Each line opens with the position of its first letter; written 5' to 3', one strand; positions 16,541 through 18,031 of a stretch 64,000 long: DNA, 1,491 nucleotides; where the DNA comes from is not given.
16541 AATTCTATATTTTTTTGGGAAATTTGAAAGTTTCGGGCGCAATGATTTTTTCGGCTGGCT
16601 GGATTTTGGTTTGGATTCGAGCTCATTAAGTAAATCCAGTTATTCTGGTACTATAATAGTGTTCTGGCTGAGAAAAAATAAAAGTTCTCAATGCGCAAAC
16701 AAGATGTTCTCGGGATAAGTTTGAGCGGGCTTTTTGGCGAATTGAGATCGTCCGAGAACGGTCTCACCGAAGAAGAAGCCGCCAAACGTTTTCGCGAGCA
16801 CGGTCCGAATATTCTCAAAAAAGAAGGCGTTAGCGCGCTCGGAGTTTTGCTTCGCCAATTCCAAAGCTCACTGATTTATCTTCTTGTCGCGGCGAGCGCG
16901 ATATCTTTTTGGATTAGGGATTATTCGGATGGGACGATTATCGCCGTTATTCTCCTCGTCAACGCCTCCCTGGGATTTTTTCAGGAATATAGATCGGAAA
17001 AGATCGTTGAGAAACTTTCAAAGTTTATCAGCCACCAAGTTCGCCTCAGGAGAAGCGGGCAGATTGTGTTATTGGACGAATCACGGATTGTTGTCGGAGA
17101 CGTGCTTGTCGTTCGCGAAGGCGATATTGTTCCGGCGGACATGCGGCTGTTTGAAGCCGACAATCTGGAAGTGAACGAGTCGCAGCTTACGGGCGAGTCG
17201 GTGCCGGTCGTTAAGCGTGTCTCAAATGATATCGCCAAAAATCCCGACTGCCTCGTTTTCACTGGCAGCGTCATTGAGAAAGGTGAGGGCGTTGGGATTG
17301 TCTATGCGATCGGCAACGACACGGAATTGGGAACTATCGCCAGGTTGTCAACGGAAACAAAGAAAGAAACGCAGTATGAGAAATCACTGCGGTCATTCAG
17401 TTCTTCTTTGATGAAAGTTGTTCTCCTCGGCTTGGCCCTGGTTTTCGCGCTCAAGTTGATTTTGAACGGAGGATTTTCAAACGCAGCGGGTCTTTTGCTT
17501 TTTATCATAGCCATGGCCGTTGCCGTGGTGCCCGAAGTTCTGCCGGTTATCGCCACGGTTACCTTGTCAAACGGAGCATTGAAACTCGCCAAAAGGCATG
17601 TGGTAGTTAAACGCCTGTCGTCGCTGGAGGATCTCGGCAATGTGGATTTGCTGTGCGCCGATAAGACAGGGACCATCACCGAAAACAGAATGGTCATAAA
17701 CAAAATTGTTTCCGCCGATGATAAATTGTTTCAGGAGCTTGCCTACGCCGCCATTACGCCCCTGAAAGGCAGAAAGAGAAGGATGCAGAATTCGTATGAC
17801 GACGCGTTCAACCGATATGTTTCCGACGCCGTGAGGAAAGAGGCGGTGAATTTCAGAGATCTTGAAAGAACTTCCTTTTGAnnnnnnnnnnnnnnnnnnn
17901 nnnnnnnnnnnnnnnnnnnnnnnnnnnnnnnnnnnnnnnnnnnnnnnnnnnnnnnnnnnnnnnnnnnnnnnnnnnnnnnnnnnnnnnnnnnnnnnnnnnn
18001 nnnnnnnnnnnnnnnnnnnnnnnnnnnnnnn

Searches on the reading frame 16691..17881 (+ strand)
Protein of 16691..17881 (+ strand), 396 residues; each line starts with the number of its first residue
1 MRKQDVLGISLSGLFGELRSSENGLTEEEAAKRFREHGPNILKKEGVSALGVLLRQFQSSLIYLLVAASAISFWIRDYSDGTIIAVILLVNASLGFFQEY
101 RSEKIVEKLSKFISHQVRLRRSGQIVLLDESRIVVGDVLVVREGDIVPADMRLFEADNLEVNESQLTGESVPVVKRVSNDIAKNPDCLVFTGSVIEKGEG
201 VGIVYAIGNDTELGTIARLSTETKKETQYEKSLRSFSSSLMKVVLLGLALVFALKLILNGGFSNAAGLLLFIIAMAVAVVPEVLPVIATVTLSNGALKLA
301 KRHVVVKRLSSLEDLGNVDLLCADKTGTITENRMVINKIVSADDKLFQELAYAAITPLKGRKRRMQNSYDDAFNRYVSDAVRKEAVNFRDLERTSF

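Call 25: search_protein_families(library=pfam, proteins=[window:16691-17881:+], max_evalue=0.001)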
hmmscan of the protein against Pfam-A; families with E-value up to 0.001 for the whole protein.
window:16691-17881:+ (396 aa): 2 families
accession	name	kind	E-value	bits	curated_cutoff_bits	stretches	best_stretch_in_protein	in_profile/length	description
PF00122.25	E1-E2_ATPase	-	1.3e-43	149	28.1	1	113-302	3-181/181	E1-E2 ATPase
PF00690.31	Cation_ATPase_N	-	1.7e-16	60.1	20.4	1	10-72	5-69/69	Cation transporter/ATPase, N-terminus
